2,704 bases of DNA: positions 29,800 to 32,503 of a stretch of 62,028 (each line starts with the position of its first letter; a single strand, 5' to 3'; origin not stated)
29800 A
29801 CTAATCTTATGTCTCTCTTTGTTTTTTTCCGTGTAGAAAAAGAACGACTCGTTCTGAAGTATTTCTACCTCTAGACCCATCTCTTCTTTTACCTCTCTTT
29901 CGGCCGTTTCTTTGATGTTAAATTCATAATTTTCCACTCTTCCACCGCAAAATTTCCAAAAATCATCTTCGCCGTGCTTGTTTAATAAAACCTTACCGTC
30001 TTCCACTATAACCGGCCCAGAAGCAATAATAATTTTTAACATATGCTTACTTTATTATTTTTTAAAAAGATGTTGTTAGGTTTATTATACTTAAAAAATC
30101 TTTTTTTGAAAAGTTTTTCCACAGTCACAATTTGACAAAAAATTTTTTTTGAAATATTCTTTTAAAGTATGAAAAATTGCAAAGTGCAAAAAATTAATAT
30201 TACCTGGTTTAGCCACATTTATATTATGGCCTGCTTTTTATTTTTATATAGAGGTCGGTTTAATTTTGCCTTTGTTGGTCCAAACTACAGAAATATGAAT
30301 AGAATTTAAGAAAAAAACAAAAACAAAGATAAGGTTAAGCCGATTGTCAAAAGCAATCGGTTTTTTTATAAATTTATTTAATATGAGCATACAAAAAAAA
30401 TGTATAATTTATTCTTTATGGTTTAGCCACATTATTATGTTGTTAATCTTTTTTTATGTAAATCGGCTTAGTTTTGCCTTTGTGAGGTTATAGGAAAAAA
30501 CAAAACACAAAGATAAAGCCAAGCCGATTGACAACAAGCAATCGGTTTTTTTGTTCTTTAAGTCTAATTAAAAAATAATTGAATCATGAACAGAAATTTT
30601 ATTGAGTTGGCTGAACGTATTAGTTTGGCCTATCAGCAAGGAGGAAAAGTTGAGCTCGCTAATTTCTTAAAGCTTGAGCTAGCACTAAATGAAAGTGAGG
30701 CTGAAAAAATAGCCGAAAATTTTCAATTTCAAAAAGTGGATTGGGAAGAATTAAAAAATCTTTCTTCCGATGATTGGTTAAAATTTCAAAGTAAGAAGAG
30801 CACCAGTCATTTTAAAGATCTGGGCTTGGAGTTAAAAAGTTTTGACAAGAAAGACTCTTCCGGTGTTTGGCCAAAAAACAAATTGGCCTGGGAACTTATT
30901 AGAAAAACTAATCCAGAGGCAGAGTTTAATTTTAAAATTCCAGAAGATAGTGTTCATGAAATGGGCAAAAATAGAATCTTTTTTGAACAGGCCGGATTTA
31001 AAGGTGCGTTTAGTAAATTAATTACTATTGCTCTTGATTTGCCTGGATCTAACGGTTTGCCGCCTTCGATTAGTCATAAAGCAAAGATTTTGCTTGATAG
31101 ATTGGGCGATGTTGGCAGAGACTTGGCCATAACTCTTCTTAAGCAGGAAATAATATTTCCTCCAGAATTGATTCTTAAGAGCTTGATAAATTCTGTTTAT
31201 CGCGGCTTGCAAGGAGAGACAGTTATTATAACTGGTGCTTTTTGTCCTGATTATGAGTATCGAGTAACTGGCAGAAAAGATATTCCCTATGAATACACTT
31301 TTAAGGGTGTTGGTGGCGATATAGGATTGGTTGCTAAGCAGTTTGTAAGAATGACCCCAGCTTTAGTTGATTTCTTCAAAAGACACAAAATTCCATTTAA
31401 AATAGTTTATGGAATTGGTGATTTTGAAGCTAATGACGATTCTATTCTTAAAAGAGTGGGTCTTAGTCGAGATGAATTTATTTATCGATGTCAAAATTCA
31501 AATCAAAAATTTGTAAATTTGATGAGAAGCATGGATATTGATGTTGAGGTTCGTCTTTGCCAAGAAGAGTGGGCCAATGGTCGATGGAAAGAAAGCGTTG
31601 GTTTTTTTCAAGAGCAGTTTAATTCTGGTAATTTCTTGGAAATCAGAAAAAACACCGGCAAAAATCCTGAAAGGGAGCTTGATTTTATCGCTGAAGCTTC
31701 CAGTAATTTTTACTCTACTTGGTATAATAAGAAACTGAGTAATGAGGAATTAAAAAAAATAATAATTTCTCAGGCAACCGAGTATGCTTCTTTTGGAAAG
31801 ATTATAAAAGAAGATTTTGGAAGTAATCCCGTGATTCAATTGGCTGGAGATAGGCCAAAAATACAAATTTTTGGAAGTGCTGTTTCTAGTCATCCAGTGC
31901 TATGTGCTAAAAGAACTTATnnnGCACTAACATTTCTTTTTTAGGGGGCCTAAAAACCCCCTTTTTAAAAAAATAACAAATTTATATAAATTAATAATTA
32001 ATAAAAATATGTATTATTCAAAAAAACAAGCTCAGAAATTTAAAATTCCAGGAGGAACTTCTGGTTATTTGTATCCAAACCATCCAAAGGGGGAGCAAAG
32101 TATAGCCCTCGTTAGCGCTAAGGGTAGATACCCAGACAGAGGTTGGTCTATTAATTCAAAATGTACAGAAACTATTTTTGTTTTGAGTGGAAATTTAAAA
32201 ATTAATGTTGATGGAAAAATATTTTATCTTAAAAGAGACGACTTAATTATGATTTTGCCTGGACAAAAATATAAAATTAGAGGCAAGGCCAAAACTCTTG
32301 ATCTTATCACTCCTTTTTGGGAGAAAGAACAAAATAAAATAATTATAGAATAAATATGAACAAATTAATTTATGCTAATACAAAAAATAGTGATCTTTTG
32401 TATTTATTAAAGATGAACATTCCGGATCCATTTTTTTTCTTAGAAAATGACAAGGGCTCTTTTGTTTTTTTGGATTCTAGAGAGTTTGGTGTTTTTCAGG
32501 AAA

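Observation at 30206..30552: Tandemly duplicated terminator/antiterminator RNA element with compensatory base changes and conserved in-frame mini-ORFs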

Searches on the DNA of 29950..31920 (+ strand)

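Call 4: search_rna_families(source=window, start=29950, end=30700, threshold=evalue, max_evalue=10, show_alignments=3)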
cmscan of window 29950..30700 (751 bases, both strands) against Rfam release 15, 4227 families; matches with E-value up to 10: 21.
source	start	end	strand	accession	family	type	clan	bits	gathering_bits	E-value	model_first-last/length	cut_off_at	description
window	30451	30539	+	RF03578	mir-3910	Gene; miRNA;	-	27.5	95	0.0035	1-82/82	no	mir-3910 microRNA precursor family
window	30451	30539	-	RF03578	mir-3910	Gene; miRNA;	-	26.9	95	0.0052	1-82/82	no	mir-3910 microRNA precursor family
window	30446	30555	+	RF01859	Phe_leader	Cis-reg; leader;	-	25.4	55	0.071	1-125/125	no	Phenylalanine leader peptide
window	30452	30538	-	RF04128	MIR8562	Gene; miRNA;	-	24.1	211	0.039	1-242/242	no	MIR8562 microRNA precursor family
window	30445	30547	+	RF03955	MIR2934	Gene; miRNA;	-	22.8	100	0.12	1-113/113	no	MIR2934 microRNA precursor family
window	30436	30540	+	RF04273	MIR827_2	Gene; miRNA;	CL00143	22.8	67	0.29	1-89/89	no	MIR827_2 microRNA precursor family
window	30244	30369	+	RF01859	Phe_leader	Cis-reg; leader;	-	21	55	0.68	1-125/125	no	Phenylalanine leader peptide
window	30465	30525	-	RF00743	mir-308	Gene; miRNA;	-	20.8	60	0.12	1-63/63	no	mir-308 microRNA precursor family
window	30445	30547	-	RF03955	MIR2934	Gene; miRNA;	-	19.2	100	1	1-113/113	no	MIR2934 microRNA precursor family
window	30451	30536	-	RF04174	MIR4208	Gene; miRNA;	-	18.6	140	4.8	1-191/191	no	MIR4208 microRNA precursor family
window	30418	30529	+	RF02309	TtnuHACA1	Gene; snRNA; snoRNA; HACA-box;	-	18.5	100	2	1-113/113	no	Tetrahymena snoRNA TtnuHACA1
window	30378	30430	-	RF02364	Yfr13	Gene; sRNA;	-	18.1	39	3.5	1-98/98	no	Cyanobacterial functional RNA 13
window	30451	30539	+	RF03834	mir-3173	Gene; miRNA;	-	18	84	2.6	1-80/80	no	mir-3173 microRNA precursor family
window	30461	30527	-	RF03566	mir-4875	Gene; miRNA;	-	16.9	90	2.5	1-73/73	no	mir-4875 microRNA precursor family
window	30456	30535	+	RF04051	mir-8517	Gene; miRNA;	-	16.1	70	3.5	1-108/108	no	mir-8517 microRNA precursor family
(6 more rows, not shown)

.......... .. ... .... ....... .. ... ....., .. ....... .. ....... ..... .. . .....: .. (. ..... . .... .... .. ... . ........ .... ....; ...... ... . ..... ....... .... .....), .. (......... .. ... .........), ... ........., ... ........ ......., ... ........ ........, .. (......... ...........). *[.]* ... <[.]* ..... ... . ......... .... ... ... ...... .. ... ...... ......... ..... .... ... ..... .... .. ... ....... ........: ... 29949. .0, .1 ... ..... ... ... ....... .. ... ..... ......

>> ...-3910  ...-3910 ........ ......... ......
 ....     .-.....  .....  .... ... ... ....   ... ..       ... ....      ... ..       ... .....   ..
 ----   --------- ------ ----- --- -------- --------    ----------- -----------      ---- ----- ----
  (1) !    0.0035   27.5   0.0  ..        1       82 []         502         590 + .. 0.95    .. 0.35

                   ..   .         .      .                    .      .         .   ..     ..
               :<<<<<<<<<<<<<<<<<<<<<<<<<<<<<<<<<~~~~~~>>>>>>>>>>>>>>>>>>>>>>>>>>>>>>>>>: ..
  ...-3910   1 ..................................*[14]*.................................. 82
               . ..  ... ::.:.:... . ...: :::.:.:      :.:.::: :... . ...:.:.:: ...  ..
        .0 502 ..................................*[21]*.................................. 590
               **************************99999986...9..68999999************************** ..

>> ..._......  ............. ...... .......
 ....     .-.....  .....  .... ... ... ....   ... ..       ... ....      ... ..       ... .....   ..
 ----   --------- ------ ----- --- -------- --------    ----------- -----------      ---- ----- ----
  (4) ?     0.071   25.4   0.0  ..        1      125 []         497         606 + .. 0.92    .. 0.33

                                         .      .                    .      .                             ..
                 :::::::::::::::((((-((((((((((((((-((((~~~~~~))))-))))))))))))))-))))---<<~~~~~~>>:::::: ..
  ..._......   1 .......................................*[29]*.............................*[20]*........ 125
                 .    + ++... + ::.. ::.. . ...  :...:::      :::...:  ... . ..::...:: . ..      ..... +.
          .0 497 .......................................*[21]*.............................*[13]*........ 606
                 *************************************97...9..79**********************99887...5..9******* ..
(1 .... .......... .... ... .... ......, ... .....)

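Call 51: search_rna_families(sources=[L010, L012, L014, L016, L019, L020, L023, L025, L028, L032, L036, L040, L045, L047, L049, L055], threshold=gathering)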
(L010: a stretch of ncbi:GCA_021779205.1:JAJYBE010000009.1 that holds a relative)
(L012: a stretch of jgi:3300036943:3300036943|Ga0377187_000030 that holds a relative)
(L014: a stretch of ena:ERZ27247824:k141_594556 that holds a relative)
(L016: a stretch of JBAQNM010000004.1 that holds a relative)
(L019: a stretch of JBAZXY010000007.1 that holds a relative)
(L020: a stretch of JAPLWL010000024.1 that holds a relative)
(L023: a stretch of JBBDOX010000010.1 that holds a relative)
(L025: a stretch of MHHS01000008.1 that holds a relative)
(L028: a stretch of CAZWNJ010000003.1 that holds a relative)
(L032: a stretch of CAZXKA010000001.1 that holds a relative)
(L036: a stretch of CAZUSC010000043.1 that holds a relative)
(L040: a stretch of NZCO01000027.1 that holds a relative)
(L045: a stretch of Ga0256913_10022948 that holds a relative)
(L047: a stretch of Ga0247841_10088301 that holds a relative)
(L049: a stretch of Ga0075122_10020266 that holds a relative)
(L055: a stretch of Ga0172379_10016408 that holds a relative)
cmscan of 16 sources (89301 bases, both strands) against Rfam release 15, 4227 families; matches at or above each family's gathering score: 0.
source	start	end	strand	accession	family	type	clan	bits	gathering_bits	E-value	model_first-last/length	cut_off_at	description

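Call 82: build_rna_model(alignment_id=A4, structure=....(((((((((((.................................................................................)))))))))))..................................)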
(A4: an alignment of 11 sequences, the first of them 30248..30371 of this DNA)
Model R1 built from alignment A4 (11 sequences, 141 columns); structure: as given.
model positions 110; base pairs 11; branch points 0; effective number of sequences 3.45; information 0.59 bits per position. Calibrated on 0.2 Mb of random sequence (short: E-values are rough).
structure used (alignment columns):
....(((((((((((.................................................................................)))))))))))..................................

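Call 83: search_with_rna_model(model_id=R1, sources=[window, L019, L020, L022, L023, L025, L026, L028, L029, L032, L036, L039, L040, L043, L044, L045, L047, L049, L055, L062, L063, L010, L012, L014, L016, L018, L021, L046, L015], max_evalue=1)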
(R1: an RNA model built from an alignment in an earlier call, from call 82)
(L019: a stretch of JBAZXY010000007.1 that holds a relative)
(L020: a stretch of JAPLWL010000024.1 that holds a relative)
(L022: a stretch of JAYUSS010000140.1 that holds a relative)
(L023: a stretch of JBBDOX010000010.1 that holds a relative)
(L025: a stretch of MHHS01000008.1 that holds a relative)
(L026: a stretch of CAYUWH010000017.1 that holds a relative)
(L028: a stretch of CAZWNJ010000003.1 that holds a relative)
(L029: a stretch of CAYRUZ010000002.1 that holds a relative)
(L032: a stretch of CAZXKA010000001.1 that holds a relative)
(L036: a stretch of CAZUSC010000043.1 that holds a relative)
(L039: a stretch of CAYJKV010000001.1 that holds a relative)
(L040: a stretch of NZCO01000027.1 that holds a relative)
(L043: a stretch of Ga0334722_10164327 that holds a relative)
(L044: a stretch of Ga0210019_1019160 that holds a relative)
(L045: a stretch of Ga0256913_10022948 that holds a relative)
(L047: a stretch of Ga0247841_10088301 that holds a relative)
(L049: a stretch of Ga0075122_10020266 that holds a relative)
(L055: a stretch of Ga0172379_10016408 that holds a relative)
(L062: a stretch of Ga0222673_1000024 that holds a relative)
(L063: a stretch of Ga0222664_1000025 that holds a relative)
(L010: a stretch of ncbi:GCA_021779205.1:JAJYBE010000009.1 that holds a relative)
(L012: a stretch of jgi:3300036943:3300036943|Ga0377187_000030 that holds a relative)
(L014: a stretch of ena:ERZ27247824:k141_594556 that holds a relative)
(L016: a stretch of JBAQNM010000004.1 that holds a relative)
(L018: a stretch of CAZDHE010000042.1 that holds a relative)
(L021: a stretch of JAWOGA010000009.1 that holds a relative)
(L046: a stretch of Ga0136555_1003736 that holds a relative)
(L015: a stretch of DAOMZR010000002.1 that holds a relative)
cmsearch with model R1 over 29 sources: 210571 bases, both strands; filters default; matches with E-value up to 1: 29.
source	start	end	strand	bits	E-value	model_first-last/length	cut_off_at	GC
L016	2202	2310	+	95.1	2.6e-16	1-110/110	no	0.39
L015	2364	2473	+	92.9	7.2e-16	1-110/110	no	0.31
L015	2158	2269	+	89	4.5e-15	1-110/110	no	0.32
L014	2762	2869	+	87.5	8.8e-15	1-110/110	no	0.39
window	30455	30559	+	87.1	1.1e-14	1-110/110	no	0.34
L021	2335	2434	+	85.8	2e-14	1-110/110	no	0.28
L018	1679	1778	+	83.3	6.3e-14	1-110/110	no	0.3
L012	2836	2934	+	81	1.9e-13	1-110/110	no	0.3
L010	2616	2723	+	77.6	9e-13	1-110/110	no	0.44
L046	101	204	+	76.1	1.8e-12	1-110/110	no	0.3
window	30247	30374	+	74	4.8e-12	1-110/110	no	0.28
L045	1117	1225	+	34.4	0.00048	1-110/110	no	0.3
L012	2832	2910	-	32.5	0.0011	5-92/110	no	0.3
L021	2339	2408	-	29.4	0.005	5-84/110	no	0.26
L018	1683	1753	-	26.4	0.02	5-84/110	no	0.31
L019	2212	2289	+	26.1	0.023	1-110/110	no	0.35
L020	5424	5521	-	24.3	0.052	1-110/110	no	0.24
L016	2211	2279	-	22.7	0.11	10-79/110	no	0.35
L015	2359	2445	-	22.3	0.14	5-92/110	no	0.28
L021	584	638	+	20.5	0.31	1-110/110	no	0.25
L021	199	297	+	20.1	0.38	1-110/110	no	0.28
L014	1862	1928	-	19.5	0.5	1-110/110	no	0.27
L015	1354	1448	+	19.1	0.6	1-110/110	no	0.23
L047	1023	1113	+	18.9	0.65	1-110/110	no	0.26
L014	2767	2842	-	18.6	0.74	6-83/110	no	0.38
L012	1723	1876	-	18.5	0.77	1-110/110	no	0.34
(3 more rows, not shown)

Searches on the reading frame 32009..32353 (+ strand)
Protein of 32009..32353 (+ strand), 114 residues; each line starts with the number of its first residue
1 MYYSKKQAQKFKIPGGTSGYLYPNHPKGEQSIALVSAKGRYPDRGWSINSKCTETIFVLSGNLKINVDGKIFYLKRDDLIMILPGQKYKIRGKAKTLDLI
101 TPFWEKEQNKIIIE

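Call 7: search_protein_families(library=pfam, proteins=[window:32009-32353:+])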
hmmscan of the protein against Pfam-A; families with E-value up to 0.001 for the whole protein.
window:32009-32353:+ (114 aa): 1 family
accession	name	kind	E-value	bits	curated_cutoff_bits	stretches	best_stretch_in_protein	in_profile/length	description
PF07883.17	Cupin_2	-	1.5e-05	25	27.2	1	50-91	17-57/70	Cupin domain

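Call 50: search_protein_families(library=ncbifam, proteins=[window:32009-32353:+], max_evalue=0.01)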
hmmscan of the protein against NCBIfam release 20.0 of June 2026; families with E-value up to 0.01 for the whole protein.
window:32009-32353:+ (114 aa): 1 family
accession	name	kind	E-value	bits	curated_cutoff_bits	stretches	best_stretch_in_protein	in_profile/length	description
NF008376.0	PRK11171.1-5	equivalog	0.0057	15.8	338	1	49-96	87-134/278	(S)-ureidoglycine aminohydrolase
